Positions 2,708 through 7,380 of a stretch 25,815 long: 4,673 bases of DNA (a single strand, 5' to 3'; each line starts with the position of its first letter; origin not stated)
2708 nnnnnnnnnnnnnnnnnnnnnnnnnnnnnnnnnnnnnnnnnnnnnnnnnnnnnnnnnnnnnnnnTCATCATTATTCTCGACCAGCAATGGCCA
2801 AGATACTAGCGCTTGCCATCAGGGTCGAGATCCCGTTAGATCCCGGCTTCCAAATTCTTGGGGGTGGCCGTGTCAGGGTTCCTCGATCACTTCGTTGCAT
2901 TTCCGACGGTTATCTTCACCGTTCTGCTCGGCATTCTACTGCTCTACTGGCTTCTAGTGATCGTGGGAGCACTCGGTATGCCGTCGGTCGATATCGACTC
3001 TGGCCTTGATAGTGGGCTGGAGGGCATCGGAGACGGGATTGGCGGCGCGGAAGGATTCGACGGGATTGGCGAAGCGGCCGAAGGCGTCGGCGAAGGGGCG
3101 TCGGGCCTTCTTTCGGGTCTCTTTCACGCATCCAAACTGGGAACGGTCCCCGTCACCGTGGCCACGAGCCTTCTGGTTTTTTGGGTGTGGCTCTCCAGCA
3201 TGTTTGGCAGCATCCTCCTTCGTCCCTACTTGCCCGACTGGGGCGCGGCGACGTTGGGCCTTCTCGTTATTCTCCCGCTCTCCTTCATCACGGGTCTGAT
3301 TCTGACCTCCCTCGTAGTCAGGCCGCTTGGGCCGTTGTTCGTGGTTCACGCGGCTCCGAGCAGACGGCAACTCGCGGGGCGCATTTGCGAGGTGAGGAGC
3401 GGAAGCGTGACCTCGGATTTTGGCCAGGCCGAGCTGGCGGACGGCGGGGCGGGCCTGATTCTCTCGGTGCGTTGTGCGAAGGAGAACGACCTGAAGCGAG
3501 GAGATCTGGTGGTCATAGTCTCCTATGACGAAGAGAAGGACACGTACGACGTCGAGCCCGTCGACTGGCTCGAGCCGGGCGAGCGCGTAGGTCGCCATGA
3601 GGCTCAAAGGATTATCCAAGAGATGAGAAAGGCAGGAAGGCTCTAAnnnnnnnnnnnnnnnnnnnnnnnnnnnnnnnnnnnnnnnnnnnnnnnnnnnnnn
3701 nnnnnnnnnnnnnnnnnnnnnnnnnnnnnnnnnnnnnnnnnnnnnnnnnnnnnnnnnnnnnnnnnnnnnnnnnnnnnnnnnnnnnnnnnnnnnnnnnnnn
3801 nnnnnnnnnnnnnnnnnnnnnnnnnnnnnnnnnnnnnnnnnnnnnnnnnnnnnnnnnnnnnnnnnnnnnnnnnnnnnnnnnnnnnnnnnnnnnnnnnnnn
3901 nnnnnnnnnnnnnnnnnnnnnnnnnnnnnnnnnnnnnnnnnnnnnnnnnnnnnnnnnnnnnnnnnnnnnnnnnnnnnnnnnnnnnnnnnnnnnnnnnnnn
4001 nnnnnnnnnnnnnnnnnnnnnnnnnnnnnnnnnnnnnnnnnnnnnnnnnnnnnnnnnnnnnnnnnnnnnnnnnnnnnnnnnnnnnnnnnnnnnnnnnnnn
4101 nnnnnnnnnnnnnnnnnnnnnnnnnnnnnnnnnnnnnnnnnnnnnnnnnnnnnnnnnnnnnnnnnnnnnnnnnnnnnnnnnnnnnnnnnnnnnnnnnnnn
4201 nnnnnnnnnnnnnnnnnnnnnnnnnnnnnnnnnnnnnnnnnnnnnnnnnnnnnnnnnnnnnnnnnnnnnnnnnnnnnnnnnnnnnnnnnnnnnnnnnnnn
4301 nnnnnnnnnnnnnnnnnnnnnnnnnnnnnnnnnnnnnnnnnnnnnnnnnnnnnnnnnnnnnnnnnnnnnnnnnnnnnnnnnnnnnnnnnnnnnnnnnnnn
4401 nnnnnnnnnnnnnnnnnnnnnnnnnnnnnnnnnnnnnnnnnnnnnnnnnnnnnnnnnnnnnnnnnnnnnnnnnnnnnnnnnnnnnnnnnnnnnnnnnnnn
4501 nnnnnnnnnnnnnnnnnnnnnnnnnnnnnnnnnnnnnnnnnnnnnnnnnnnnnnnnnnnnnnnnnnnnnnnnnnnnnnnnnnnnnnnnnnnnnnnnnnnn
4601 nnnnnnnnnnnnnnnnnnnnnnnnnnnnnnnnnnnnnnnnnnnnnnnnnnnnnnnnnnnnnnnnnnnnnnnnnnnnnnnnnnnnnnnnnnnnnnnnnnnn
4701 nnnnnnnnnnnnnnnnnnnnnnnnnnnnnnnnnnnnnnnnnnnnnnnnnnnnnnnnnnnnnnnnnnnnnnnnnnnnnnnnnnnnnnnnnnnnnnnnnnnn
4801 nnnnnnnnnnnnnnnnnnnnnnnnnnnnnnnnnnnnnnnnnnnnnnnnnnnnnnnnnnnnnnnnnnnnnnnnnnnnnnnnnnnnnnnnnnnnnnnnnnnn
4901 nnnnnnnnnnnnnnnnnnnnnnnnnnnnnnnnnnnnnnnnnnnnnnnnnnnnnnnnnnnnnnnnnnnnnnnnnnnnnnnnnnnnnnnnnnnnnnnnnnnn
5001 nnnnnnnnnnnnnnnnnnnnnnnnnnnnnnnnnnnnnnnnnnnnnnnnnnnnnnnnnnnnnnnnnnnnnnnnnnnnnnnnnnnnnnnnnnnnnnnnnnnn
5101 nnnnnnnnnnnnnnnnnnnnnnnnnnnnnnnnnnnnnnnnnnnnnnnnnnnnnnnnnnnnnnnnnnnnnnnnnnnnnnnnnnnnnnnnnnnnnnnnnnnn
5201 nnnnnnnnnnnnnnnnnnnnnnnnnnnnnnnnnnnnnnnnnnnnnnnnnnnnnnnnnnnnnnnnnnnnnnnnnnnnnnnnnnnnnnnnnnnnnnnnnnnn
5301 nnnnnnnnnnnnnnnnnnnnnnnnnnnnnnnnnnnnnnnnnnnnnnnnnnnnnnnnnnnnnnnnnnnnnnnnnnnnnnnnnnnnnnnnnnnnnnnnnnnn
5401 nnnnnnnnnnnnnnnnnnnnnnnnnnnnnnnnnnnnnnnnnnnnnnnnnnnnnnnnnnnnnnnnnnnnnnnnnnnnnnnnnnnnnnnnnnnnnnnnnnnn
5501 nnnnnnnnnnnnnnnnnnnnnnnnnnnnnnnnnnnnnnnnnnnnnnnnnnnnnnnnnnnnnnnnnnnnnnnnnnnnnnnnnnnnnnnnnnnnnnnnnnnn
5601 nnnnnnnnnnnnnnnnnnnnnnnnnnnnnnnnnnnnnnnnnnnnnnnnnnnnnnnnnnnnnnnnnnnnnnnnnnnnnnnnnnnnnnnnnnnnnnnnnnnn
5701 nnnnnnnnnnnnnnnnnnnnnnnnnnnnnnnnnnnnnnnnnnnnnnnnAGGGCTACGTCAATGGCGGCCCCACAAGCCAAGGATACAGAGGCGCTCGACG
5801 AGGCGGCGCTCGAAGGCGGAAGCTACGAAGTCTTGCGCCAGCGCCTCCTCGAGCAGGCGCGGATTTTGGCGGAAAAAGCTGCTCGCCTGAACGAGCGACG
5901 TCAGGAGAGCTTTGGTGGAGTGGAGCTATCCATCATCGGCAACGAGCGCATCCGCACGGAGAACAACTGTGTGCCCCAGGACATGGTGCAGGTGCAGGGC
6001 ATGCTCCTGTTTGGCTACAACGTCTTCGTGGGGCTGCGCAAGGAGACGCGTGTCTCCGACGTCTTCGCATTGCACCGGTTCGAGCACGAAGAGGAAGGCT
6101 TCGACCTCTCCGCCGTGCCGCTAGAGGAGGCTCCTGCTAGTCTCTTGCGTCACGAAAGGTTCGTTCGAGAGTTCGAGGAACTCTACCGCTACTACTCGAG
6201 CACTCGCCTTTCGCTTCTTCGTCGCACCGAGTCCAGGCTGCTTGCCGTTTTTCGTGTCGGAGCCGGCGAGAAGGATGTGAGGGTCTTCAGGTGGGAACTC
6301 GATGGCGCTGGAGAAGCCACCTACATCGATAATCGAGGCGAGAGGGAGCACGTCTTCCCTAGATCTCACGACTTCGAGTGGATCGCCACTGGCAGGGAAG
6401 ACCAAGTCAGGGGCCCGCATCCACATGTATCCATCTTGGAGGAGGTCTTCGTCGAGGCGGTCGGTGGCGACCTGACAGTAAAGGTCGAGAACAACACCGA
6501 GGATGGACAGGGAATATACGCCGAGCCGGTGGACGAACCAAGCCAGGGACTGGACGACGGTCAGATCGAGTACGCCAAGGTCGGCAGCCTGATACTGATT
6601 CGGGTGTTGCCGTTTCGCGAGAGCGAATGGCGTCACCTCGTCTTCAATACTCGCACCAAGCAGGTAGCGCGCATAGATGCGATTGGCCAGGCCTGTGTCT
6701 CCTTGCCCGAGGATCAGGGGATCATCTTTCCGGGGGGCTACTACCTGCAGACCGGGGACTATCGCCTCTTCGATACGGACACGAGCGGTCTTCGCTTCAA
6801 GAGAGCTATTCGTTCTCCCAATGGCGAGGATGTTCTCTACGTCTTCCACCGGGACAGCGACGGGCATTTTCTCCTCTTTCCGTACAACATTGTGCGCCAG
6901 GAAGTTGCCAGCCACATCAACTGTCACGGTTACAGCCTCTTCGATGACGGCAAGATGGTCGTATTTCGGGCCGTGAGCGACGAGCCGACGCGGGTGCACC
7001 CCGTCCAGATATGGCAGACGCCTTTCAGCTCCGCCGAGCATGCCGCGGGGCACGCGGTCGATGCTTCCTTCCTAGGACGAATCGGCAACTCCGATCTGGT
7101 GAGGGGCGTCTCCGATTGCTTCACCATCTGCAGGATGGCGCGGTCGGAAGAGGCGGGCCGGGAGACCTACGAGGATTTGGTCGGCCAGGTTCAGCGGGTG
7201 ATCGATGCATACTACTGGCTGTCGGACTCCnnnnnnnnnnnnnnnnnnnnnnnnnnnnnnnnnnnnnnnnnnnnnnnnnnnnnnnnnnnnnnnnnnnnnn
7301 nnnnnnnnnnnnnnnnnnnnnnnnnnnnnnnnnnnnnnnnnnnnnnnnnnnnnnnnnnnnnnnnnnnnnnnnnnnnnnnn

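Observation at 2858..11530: Four-gene NfeD-flotillin operon extended by two giant helical proteins, one a MoxR-like AAA_5 ATPase: a candidate flotillin-associated ATPase machine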

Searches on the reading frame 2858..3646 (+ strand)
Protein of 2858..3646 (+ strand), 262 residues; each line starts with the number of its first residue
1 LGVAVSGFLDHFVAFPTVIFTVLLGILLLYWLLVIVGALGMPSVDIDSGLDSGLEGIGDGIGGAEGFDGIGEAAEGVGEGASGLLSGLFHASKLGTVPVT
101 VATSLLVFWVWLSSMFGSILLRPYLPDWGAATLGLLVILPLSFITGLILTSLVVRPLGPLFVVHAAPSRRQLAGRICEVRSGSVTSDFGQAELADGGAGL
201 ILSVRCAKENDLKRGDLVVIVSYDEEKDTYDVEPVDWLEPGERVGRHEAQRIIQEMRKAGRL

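Call 6: search_protein_families(library=pfam, proteins=[window:2858-3646:+], max_evalue=0.01)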
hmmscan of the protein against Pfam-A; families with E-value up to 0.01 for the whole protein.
window:2858-3646:+ (262 aa): 0 families

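Call 7: search_protein_families(library=ncbifam, proteins=[window:2858-3646:+], max_evalue=0.01)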
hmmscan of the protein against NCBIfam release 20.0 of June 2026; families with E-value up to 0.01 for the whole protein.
window:2858-3646:+ (262 aa): 0 families

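Call 8: search_protein_families(library=padloc, proteins=[window:2858-3646:+], max_evalue=0.01)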
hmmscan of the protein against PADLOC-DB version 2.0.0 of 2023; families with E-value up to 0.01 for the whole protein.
window:2858-3646:+ (262 aa): 0 families

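Call 9: search_protein_families(library=pfam, proteins=[window:2858-3646:+], max_evalue=10)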
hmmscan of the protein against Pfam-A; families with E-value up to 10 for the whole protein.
window:2858-3646:+ (262 aa): 1 family
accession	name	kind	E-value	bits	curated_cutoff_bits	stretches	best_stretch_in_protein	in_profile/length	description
PF23973.1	DUF7299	-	3.7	8.2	27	1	199-233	17-51/77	Family of unknown function (DUF7299)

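Call 20: find_homologous_proteins(query=window:2858-3646:+, max_evalue=0.001)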
Query window:2858-3646:+ (262 aa): 185 proteins with E <= 0.001 among 7419 candidates; the best 120 are listed.
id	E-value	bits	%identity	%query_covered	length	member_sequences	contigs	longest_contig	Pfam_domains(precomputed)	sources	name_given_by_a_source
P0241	3.1e-162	556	100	98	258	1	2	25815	-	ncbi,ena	-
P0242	4.8e-133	461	79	100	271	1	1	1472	-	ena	-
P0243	4.2e-124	431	75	100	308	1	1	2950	-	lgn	-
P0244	2.0e-88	314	57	98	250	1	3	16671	-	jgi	jgi:hypothetical protein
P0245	3.0e-49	186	46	91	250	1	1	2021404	-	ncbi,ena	-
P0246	3.1e-48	183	44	89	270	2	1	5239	-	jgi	jgi:hypothetical protein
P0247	4.4e-48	182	40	90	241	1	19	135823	-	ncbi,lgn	-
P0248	2.2e-47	180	41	91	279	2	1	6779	-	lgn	-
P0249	3.8e-47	179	40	95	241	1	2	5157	-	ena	-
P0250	4.0e-46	176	42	91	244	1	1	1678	-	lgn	-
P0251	1.9e-45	173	42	84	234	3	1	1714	PF21001.3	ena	-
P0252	1.9e-44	170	42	85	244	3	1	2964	-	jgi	jgi:hypothetical protein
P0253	3.0e-44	170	38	98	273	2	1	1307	-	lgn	-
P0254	8.0e-44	168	40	91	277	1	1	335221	-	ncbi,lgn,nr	ncbi:MAG: hypothetical protein HYZ28_02680 [Myxococcales bacterium]|nr:hypothetical protein [Myxococ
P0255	1.8e-43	167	37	91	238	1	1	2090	-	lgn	-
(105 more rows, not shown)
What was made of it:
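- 2870..3646 (+): YqiJ/YuaF-type (short NfeD-like) membrane protein. It has three hydrophobic segments, a Gly/acidic linker and a C-terminal beta domain. The mechanical ORF starts at TTG 2858; the likely start is GTG 2870. A 258-aa product of this contig, P0241, is in the database (call 20).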

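Call 34: search_solved_structures(query=A5, max_evalue=10)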
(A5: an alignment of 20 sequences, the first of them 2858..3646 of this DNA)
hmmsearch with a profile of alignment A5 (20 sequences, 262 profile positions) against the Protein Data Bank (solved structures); distinct sequences matched with E-value up to 10: 9.
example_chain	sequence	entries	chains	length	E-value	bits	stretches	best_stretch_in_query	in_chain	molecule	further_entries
7osv_A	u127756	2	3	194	0.0023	20.3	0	209-250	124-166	DeNovoTIM6-SB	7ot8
6z2i_A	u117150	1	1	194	0.031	16.5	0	209-244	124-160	de novo designed TIM barrel DeNovoTIM6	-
8fy8_R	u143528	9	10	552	0.14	14.4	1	45-164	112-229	Soluble cytochrome b562,5-hydroxytryptamine receptor 1A,5-hydroxytryptamine receptor 1A | Soluble cytochrome b562,5-hydroxytryptamine receptor 1A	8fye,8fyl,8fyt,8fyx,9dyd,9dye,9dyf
9vj5_R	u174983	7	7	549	0.47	12.7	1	46-164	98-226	Soluble cytochrome b562,5-hydroxytryptamine receptor 1A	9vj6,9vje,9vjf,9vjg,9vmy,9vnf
7qvm_R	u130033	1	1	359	0.47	12.7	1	60-147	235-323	Oxytocin receptor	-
7ryc_O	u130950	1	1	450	0.56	12.4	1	60-147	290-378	Oxytocin receptor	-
6tpk_A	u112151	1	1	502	0.59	12.3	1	60-161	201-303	Oxytocin receptor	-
7e2x_R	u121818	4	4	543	0.91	11.7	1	46-164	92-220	Soluble cytochrome b562,5-hydroxytryptamine receptor 1A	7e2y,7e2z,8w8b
8jt6_R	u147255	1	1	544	0.91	11.7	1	46-164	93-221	Soluble cytochrome b562,5-hydroxytryptamine receptor 1A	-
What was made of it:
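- On NfeD / YqiJ-YuaF: No PDB match (call 34).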

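Call 35: search_protein_families(library=pfam, alignment_id=A5, max_evalue=0.01)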
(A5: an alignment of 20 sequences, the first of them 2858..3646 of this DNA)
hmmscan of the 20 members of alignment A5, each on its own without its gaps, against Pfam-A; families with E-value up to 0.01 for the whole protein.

A. member 1, window:2858-3646:+ (262 aa): 0 families

B. families by the number of members that match (of 20 scanned): 1 family
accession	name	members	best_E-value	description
PF21001.2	YqiJ_N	2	4.2e-06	Inner membrane protein YqiJ, N-terminal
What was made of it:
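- On NfeD / YqiJ-YuaF: YqiJ_N in 2 of 20 homologues (call 35).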

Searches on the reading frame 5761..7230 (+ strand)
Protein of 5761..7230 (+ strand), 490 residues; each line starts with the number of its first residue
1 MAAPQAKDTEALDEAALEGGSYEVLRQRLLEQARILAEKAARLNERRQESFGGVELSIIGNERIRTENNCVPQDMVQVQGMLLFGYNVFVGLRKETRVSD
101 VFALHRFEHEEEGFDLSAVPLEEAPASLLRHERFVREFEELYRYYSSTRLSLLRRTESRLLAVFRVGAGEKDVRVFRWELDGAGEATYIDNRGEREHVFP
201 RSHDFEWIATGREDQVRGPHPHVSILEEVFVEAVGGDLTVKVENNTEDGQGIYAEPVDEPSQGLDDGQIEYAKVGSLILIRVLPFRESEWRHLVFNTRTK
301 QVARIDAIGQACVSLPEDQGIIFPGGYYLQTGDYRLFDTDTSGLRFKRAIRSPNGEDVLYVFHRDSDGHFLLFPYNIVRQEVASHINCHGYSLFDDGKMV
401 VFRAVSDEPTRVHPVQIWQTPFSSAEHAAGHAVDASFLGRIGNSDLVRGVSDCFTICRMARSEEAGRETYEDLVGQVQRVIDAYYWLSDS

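Call 51: predict_structure(alignment_id=A8)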
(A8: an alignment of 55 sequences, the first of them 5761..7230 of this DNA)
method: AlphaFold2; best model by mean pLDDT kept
length: 490 residues; sequences in the alignment: 55
mean_pLDDT: 86.5   pTM: 0.85
mean pLDDT of the five models: 86.5, 86.4, 86.2, 86.1, 83.5
residues with pLDDT >= 90: 264; 70-90: 187; 50-70: 19; < 50: 20
segments of 3 or more residues with pLDDT < 50: 1-19
pLDDT, mean of each block of 10 residues (from residue 1): 34 43 87 95 90 87 88 92 85 75 92 90 87 95 89 93 90 94 91 93 95 85 90 82 64 84 84 95 92 92 93 92 93 88 93 90 90 91 88 95 84 93 86 78 89 91 76 90 85
secondary structure, 60 per line:
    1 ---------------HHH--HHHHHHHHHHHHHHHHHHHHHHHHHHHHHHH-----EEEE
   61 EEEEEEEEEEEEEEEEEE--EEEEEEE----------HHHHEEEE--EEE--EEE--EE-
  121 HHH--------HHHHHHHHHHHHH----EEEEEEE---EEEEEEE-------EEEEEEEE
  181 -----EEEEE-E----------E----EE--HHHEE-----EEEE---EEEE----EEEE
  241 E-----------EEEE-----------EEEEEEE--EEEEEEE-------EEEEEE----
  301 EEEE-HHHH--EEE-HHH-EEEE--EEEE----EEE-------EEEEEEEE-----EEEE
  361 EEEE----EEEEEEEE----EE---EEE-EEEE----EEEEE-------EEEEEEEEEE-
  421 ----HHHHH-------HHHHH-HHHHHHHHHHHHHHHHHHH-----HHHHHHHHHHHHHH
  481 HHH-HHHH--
elements in order: H21-51 E57-78 E81-87 H98-101 E102-105 E108-110 E113-115 H132-144 E149-155 E159-165 E173-180 E186-190 E222-225 E229-232 E237-241 E253-256 E268-274 E277-283 E291-296 E301-304 H306-309 E312-314 E320-323 E326-329 E334-336 E344-351 E357-364 E369-376 E386-388 E390-393 E398-402 E410-419 H425-429 H437-441 H443-461 H467-483 H485-488
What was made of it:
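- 5761..7230 (+): DUF3686 domain: an N-terminal helix followed by a divergent beta-propeller-like all-beta domain. AlphaFold2 model with pLDDT 86.5 and pTM 0.85 (call 51).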

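Call 84: search_protein_representatives(protein=window:5761-7230:+)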
Query: 490 residues. Proteins with E-value up to 0.001 (for the whole library): 776; up to 1e-10: 556; up to 1e-30: 272. The best 150 are listed.
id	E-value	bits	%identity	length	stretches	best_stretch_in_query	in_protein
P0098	2.2e-198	676.5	60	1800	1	14-487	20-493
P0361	2.1e-191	653.5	60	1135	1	17-488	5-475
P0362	3.4e-180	616.5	54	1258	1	2-488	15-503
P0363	5.7e-177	605.9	56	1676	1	14-489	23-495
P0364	3.2e-174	596.8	56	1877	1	5-488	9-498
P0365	6.9e-174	595.7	55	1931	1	15-489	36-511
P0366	9.1e-174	595.3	57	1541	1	8-489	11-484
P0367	2.0e-172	590.9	55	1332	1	17-477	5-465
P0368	2.1e-172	590.8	55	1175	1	13-489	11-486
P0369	5.5e-171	586.1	53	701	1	15-488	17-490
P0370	9.7e-171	585.3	56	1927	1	11-489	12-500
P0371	1.4e-167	574.9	54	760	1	6-488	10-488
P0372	7.2e-166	569.3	54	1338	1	18-489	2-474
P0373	6.3e-161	553.0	51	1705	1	10-489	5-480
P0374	7.1e-161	552.8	52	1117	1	10-489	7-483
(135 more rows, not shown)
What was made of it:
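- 5761..7230 (+): In 776 cluster representatives the domain sits at the N-terminus of full-length proteins of about 1,600-2,000 aa (call 84).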
